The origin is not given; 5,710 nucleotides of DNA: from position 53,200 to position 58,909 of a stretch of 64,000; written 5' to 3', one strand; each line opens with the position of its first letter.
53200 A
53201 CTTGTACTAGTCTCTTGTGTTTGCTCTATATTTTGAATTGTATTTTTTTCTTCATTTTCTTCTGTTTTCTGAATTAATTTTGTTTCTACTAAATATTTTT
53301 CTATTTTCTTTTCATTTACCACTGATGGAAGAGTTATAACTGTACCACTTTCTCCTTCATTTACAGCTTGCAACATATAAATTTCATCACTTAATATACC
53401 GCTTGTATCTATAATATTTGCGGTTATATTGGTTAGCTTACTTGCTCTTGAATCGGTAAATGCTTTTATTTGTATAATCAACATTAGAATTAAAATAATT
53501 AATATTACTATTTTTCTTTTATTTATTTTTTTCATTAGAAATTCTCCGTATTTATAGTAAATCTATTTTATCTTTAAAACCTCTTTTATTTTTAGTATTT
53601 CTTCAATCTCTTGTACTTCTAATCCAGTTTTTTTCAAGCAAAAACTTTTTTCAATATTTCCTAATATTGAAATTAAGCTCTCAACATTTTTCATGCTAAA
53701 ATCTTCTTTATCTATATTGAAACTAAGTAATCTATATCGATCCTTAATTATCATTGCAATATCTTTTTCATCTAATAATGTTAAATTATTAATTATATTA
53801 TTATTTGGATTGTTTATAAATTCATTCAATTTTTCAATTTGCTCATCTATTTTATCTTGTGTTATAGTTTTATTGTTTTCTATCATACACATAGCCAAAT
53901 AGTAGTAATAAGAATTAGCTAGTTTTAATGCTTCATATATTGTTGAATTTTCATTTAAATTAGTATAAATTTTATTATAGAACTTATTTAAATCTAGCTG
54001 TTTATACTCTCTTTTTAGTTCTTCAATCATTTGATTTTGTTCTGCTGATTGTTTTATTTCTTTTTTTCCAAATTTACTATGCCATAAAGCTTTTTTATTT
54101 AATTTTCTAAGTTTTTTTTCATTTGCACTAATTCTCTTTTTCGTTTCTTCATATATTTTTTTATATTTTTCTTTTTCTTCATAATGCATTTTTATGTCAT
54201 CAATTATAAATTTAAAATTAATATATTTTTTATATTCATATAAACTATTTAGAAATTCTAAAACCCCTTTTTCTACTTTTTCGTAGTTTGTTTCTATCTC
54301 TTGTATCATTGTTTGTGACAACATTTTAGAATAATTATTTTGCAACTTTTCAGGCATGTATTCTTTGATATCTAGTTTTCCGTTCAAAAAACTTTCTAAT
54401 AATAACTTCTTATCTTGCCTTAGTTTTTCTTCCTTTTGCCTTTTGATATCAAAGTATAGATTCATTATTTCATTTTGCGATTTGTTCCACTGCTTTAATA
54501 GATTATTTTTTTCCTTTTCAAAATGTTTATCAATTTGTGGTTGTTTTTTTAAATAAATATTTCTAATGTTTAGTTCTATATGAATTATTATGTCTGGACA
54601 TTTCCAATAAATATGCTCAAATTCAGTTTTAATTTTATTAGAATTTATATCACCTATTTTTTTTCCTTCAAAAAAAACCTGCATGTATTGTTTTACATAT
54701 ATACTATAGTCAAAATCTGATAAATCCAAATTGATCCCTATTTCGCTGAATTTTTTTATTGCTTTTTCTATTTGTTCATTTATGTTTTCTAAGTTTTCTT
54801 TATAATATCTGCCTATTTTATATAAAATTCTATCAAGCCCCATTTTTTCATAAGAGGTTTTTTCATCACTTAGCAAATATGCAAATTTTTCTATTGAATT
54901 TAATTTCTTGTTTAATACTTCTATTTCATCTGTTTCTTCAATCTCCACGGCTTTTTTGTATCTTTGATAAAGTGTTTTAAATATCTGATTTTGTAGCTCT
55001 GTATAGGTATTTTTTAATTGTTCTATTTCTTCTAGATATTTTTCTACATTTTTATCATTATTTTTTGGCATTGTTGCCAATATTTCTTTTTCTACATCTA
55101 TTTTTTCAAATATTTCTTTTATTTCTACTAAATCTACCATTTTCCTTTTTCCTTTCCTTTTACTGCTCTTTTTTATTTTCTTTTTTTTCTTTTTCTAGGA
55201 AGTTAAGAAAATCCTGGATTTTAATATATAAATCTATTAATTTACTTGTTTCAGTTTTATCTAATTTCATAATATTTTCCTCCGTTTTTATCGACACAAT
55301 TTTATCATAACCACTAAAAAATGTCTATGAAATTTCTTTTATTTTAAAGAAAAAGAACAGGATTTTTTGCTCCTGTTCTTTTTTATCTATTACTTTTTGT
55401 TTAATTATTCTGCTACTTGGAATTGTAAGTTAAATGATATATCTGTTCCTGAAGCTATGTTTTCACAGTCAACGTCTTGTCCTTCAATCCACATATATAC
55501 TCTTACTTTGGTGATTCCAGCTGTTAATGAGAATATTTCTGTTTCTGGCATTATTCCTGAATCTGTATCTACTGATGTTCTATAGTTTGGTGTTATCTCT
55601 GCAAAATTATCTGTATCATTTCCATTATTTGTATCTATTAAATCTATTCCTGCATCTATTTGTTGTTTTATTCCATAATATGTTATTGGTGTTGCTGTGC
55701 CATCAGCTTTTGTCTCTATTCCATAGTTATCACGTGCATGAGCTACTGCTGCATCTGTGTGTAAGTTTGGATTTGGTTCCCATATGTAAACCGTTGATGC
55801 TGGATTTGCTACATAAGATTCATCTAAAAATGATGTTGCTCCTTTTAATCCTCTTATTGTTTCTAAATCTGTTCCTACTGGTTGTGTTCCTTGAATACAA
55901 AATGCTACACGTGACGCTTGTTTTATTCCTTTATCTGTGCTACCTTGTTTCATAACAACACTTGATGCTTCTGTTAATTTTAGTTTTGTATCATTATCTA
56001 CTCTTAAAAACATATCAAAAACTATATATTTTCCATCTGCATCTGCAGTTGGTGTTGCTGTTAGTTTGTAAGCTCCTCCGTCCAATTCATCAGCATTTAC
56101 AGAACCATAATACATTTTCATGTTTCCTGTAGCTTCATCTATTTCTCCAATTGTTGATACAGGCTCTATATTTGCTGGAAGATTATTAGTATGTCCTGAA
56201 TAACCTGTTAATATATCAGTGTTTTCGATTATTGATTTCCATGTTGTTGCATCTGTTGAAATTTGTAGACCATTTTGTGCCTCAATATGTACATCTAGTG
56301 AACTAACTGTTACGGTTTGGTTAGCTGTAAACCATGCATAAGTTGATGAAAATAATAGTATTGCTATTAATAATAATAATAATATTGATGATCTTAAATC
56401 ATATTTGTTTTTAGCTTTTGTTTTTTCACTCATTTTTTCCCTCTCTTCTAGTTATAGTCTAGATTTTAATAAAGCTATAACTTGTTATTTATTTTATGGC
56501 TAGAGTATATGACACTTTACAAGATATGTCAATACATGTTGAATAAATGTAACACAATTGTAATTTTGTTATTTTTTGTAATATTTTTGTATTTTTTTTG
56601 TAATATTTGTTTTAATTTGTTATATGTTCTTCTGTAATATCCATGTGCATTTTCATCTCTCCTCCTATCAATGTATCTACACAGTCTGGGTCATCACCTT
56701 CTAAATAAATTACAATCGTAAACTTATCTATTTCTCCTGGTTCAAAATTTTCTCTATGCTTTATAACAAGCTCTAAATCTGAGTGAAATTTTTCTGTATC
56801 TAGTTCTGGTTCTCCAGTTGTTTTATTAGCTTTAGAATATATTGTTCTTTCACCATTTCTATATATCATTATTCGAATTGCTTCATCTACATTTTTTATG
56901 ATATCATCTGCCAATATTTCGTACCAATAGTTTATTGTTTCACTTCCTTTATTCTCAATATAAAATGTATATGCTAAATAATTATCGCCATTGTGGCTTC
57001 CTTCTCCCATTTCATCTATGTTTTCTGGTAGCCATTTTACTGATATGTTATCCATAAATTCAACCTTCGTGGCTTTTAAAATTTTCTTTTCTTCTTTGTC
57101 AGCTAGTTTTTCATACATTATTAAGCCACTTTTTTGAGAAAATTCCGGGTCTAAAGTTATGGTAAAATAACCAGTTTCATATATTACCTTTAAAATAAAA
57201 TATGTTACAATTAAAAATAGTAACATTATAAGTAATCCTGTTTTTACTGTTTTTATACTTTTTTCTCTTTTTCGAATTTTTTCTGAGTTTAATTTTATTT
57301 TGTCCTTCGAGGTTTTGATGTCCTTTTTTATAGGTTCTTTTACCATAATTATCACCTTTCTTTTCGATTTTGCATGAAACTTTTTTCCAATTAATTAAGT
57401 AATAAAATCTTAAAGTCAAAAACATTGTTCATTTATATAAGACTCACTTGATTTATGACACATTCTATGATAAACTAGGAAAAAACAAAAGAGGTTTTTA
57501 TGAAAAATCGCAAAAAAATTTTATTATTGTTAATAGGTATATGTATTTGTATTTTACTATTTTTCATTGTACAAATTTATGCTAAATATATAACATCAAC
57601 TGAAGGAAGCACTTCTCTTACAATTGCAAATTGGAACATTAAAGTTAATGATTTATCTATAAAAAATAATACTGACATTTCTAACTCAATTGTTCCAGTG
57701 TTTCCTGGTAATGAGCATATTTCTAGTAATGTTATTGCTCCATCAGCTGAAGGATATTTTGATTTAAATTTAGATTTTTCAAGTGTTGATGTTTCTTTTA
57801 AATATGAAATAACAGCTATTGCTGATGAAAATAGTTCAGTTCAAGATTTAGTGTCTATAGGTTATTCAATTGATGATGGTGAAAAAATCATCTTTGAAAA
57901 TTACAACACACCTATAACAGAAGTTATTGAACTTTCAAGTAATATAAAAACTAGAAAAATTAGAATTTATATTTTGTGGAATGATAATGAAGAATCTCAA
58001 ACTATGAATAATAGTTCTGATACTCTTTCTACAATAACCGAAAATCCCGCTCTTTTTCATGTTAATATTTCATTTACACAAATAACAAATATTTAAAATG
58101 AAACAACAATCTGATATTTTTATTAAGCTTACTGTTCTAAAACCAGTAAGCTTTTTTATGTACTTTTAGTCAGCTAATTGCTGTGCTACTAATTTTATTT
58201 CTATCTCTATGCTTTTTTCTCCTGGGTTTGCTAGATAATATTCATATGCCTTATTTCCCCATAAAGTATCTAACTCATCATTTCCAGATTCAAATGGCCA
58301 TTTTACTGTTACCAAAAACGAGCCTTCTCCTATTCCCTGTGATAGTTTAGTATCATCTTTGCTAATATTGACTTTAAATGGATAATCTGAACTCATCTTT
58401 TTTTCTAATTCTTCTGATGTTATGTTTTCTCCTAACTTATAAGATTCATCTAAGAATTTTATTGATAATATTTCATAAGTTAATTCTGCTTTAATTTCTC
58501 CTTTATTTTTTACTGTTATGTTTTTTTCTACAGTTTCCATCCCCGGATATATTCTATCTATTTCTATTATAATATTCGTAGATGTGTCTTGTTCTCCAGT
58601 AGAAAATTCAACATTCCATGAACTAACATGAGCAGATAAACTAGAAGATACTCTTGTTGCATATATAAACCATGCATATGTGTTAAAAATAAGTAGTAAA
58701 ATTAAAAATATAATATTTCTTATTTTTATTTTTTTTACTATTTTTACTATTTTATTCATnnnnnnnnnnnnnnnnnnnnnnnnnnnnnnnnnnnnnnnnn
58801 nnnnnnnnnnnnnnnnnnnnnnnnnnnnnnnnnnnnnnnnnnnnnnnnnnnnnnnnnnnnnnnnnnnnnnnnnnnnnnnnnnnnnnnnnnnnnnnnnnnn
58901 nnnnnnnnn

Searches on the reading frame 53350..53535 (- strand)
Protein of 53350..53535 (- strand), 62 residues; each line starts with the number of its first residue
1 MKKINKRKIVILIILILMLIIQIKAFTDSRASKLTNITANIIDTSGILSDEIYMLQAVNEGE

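Call 35: search_protein_families(library=ncbifam, proteins=[window:53350-53535:-], max_evalue=10)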
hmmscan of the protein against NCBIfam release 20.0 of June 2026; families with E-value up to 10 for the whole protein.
seq(62 aa): 1 family
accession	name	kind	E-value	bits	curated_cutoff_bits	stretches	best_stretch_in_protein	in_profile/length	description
NF041737.1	choice_anch_S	equivalog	5.9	6.6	70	1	1-25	1-25/256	choice-of-anchor S family protein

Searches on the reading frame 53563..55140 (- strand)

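Call 11: search_protein_families(library=pfam, proteins=[window:53563-55140:-], max_evalue=0.01)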
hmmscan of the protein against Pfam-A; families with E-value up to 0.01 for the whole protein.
window:53563-55140:- (525 aa): 0 families

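Call 12: search_protein_families(library=ncbifam, proteins=[window:53563-55140:-], max_evalue=0.1)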
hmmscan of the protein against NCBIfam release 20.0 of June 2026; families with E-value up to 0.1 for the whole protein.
window:53563-55140:- (525 aa): 0 families

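Call 72: search_protein_families(library=pfam, proteins=[window:53563-55140:-], max_evalue=5)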
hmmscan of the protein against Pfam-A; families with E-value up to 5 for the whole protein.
window:53563-55140:- (525 aa): 1 family
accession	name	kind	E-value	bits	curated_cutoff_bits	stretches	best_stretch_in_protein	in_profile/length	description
PF24541.1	Thioredox_PDIA6_C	-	0.96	10.2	27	0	20-57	34-71/130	PDIA6-like, C-terminal thioredoxin-like domain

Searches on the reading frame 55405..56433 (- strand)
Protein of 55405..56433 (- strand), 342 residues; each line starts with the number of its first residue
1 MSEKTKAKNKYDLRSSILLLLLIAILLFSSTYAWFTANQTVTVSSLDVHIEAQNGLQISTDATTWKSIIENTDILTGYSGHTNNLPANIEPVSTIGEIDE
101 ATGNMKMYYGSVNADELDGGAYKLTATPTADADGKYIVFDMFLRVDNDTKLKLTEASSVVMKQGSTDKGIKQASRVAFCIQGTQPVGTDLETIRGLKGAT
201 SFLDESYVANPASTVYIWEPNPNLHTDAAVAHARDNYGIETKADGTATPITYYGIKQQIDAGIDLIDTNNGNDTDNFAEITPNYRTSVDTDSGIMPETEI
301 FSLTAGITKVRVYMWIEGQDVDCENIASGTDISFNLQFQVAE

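Call 11: search_protein_families(library=pfam, proteins=[window:55405-56433:-], max_evalue=0.01)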
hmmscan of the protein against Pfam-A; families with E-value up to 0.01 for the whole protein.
window:55405-56433:- (342 aa): 0 families

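Call 12: search_protein_families(library=ncbifam, proteins=[window:55405-56433:-], max_evalue=0.1)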
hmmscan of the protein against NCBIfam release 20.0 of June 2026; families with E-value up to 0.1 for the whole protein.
window:55405-56433:- (342 aa): 1 family
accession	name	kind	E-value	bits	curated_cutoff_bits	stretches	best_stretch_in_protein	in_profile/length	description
TIGR04088.1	cognate_SipW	domain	0.024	14.8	19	1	17-43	1-27/34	SipW-dependent-type signal peptide-containing protein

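Call 72: search_protein_families(library=pfam, proteins=[window:55405-56433:-], max_evalue=5)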
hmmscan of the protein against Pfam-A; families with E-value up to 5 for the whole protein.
window:55405-56433:- (342 aa): 0 families

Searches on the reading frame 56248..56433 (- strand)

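Call 35: search_protein_families(library=ncbifam, proteins=[window:56248-56433:-], max_evalue=10)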
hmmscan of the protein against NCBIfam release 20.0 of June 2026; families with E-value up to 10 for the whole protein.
seq(62 aa): 3 families
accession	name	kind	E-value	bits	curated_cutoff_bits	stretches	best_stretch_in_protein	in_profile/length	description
TIGR04088.1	cognate_SipW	domain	0.0022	18.1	19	1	17-43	1-27/34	SipW-dependent-type signal peptide-containing protein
NF009545.0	PRK12933.1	equivalog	0.075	11.5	728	1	3-50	5-52/604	protein translocase subunit SecD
NF040904.1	PhrA_Strep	subfamily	0.12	12.6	40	1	16-54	9-45/56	PhrA family quorum-sensing system peptide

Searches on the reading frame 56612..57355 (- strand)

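Call 11: search_protein_families(library=pfam, proteins=[window:56612-57355:-], max_evalue=0.01)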
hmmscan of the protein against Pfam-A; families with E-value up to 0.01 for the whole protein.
window:56612-57355:- (247 aa): 0 families

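Call 12: search_protein_families(library=ncbifam, proteins=[window:56612-57355:-], max_evalue=0.1)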
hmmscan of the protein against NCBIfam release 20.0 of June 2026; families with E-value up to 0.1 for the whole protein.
window:56612-57355:- (247 aa): 1 family
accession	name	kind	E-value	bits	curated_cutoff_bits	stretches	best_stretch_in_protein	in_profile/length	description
NF042931.1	SAG1386_EF1546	equivalog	0.018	15.1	80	1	7-61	1-53/158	SAG1386/EF1546 family surface-associated protein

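Call 72: search_protein_families(library=pfam, proteins=[window:56612-57355:-], max_evalue=5)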
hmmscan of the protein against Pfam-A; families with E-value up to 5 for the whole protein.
window:56612-57355:- (247 aa): 2 families
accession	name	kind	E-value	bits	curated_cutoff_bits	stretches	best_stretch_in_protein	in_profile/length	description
PF03896.21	TRAP_alpha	-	0.048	13.3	24.7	1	26-112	106-179/180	Translocon-associated protein (TRAP), alpha subunit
PF01917.21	Arch_flagellin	-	0.73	10.6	29.5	0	116-143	57-84/162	Archaebacterial flagellin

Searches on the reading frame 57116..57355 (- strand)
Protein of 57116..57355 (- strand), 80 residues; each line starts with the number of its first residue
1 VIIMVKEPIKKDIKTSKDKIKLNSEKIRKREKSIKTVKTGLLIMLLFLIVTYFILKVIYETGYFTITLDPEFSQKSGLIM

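Call 35: search_protein_families(library=ncbifam, proteins=[window:57116-57355:-], max_evalue=10)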
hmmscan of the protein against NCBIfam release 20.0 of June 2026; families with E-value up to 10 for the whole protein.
seq(80 aa): 2 families
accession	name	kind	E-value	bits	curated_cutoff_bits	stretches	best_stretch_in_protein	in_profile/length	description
NF042931.1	SAG1386_EF1546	equivalog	0.0029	17.7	80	1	7-60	1-52/158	SAG1386/EF1546 family surface-associated protein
NF047981.1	RC1041_fam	subfamily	0.016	14.9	90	1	21-60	11-48/57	RC1041 family protein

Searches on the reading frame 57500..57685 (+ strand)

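Call 35: search_protein_families(library=ncbifam, proteins=[window:57500-57685:+], max_evalue=10)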
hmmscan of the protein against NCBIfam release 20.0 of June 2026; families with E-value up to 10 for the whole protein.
seq(62 aa): 4 families
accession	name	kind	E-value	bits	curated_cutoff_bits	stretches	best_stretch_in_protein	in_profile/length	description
NF033218.1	anchor_AmaP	equivalog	0.018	14.8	55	1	1-37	1-30/166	alkaline shock response membrane anchor protein AmaP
NF041737.1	choice_anch_S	equivalog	0.025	14.3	70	1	1-56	1-55/256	choice-of-anchor S family protein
NF053819.1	EF0750_LPXTG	subfamily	0.028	14.9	47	1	1-41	1-41/105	EF2685/EF0750 family sortase-dependent surface protein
TIGR02209.1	ftsL_broad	equivalog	0.047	13.6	42.45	1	7-53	5-51/85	cell division protein FtsL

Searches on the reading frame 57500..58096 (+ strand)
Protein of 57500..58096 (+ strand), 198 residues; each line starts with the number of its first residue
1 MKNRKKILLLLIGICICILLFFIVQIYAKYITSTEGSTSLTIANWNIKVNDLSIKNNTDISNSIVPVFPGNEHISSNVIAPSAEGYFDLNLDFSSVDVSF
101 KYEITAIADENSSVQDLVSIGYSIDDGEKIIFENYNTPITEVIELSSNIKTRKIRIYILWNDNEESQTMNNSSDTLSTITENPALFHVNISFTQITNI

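Call 11: search_protein_families(library=pfam, proteins=[window:57500-58096:+], max_evalue=0.01)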
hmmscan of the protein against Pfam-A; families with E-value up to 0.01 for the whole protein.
window:57500-58096:+ (198 aa): 0 families

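Call 12: search_protein_families(library=ncbifam, proteins=[window:57500-58096:+], max_evalue=0.1)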
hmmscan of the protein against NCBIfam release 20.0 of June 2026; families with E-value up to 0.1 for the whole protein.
window:57500-58096:+ (198 aa): 0 families

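Call 72: search_protein_families(library=pfam, proteins=[window:57500-58096:+], max_evalue=5)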
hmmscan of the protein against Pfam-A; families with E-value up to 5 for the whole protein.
window:57500-58096:+ (198 aa): 1 family
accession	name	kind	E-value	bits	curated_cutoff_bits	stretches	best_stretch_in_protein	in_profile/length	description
PF16427.10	DUF5024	-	0.068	13.9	25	1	49-109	36-96/104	Domain of unknown function (DUF5024)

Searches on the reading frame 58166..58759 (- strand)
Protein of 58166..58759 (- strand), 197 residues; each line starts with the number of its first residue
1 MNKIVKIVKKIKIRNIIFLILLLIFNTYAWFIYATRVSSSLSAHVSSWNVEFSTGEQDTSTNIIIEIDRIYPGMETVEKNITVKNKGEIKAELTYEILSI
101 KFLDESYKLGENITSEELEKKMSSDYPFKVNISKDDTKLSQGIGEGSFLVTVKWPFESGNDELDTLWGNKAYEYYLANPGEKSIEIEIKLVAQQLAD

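Call 11: search_protein_families(library=pfam, proteins=[window:58166-58759:-], max_evalue=0.01)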
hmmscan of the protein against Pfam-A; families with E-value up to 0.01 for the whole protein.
window:58166-58759:- (197 aa): 0 families

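Call 12: search_protein_families(library=ncbifam, proteins=[window:58166-58759:-], max_evalue=0.1)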
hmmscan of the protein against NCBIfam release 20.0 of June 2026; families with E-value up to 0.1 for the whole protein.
window:58166-58759:- (197 aa): 0 families

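Call 72: search_protein_families(library=pfam, proteins=[window:58166-58759:-], max_evalue=5)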
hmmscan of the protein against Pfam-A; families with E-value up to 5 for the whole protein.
window:58166-58759:- (197 aa): 1 family
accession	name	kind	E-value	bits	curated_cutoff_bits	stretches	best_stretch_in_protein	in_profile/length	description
PF01496.24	V_ATPase_I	-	0.044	12.2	30.7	1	18-59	438-479/815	V-type ATPase 116kDa subunit family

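Call 73: find_homologous_proteins(query=window:58166-58759:-, max_evalue=0.001)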
Query window:58166-58759:- (197 aa): 701 proteins with E <= 0.001 among 1020 candidates; the best 120 are listed.
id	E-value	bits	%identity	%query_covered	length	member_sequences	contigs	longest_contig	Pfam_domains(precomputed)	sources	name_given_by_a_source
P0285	3.0e-121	420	100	100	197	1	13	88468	-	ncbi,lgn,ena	-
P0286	1.1e-120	418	99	100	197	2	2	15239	-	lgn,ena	-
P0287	1.9e-120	417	99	100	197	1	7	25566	-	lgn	-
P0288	6.5e-104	363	83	87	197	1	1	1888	-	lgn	-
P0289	4.2e-103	361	82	87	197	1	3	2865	-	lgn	-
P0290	6.9e-97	341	100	82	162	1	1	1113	-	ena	-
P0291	4.4e-96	338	73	87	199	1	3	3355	-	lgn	-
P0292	1.6e-95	336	73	87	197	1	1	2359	-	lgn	-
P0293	3.1e-95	335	77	90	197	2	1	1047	-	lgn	-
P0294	3.5e-95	335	76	90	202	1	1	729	-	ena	-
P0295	3.8e-95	335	73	93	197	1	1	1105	-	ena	-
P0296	5.0e-95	334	76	90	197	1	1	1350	-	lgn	-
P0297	7.3e-95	334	76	88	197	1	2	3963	-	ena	-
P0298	1.1e-94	333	73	87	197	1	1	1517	-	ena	-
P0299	2.9e-94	332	75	90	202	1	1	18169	-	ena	-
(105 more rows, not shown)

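Call 81: predict_structure(alignment_id=A3)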
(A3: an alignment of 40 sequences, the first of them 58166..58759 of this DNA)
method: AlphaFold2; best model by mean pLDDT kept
length: 197 residues; sequences in the alignment: 40
mean_pLDDT: 74.0   pTM: 0.60
mean pLDDT of the five models: 74.0, 72.0, 70.1, 69.0, 68.7
residues with pLDDT >= 90: 0; 70-90: 141; 50-70: 40; < 50: 16
segments of 3 or more residues with pLDDT < 50: 34-48
pLDDT, mean of each block of 10 residues (from residue 1): 66 79 82 44 46 60 75 68 72 85 84 83 78 85 81 74 81 83 82 74
secondary structure, 60 per line:
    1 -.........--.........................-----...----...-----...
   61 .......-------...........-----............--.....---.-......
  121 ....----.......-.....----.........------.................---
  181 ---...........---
elements in order: H2-10 H13-37 E43-45 E50-52 E58-67 E75-85 E91-102 E105-109 H115-124 E129-135 H137-141 E146-154 H161-177 E184-194

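Call 83: fold_search(model_id=the predicted structure, library=pdb)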
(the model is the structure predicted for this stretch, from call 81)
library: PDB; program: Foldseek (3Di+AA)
matches with E <= 10: 401; with E <= 0.001: 0
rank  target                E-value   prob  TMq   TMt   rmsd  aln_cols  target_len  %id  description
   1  8dv6_A                2.4e-02  0.06  0.09  0.06  32.2       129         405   14  Zika virus envelope protein structure in complex with a potent Human mAb (released 2023-01-04)
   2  9od2_A                2.7e-02  0.08  0.10  0.07  32.4       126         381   12  Cryo-EM structure of modified Zika virus E protein dimer complexed with a neutralizing antibody SMZAb2 Fab (released 2026-01-21)
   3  3zko_A                2.7e-02  0.05  0.10  0.06  32.9       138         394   14  The structure of ''breathing'' dengue virus. (released 2013-05-15)
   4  1p58_A                2.7e-02  0.05  0.10  0.05  32.9       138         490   14  Complex Organization of Dengue Virus Membrane Proteins as Revealed by 9.5 Angstrom Cryo-EM reconstruction (released 2003-11-04)
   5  8eee_E                3.6e-02  0.06  0.10  0.06  32.4       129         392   14  Crystal structure of a NHP anti-ZIKV neutralizing antibody rhMZ104-d in complex with ZIKV E glycoprotein (released 2023-08-30)
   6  7a3u_A                4.6e-02  0.05  0.10  0.06  32.2       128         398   14  Crystal structure of Zika virus envelope glycoprotein in complex with the divalent F(ab')2 fragment of the broadly neu (released 2021-12-08)
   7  5of1_B                5.5e-02  0.51  0.30  0.30   7.6       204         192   12  The structural versatility of TasA in B. subtilis biofilm formation (released 2018-03-21)
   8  3i6s_A                5.8e-02  0.14  0.12  0.05  19.7       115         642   14  Crystal Structure of the plant subtilisin-like protease SBT3 (released 2010-01-19)
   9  3i6s_B                7.8e-02  0.12  0.12  0.05  19.5       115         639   14  Crystal Structure of the plant subtilisin-like protease SBT3 (released 2010-01-19)
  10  5gzn_B                9.3e-02  0.04  0.09  0.06  35.4       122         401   17  Structure of neutralizing antibody bound to Zika envelope protein (released 2016-12-28)
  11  3i74_B                1.1e-01  0.09  0.11  0.03  19.6       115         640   14  Crystal Structure of the plant subtilisin-like protease SBT3 in complex with a chloromethylketone inhibitor (released 2010-01-19)
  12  6ov3_B                1.2e-01  0.15  0.19  0.28  14.6       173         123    8  Crystal structure of human claudin-9 in complex with Clostridium perfringens entertoxin C-terminal domain in open form (released 2019-09-04)
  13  9pzi_G                1.4e-01  0.15  0.20  0.29  15.6       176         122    5  Crystal Structure of synthetic antibody COP-2 in complex with the C-terminal domain of Clostridium perfringens enterot (released 2025-08-20)
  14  8eee_Z                1.5e-01  0.03  0.09  0.06  32.2       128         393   14  Crystal structure of a NHP anti-ZIKV neutralizing antibody rhMZ104-d in complex with ZIKV E glycoprotein (released 2023-08-30)
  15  3c5x_A                1.7e-01  0.03  0.09  0.06  35.0       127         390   12  Crystal structure of the precursor membrane protein- envelope protein heterodimer from the dengue 2 virus at low pH (released 2008-04-08)
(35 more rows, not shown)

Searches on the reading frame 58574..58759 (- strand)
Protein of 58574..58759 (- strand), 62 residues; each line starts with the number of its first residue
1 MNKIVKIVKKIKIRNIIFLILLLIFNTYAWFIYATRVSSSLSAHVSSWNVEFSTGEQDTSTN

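Call 35: search_protein_families(library=ncbifam, proteins=[window:58574-58759:-], max_evalue=10)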
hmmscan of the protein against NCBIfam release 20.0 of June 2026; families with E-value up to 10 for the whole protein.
seq(62 aa): 1 family
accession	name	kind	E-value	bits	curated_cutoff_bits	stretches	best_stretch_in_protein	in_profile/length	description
NF047493.1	LB_053_fam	equivalog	0.026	13.7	200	1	15-46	138-169/273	LB_053 family protein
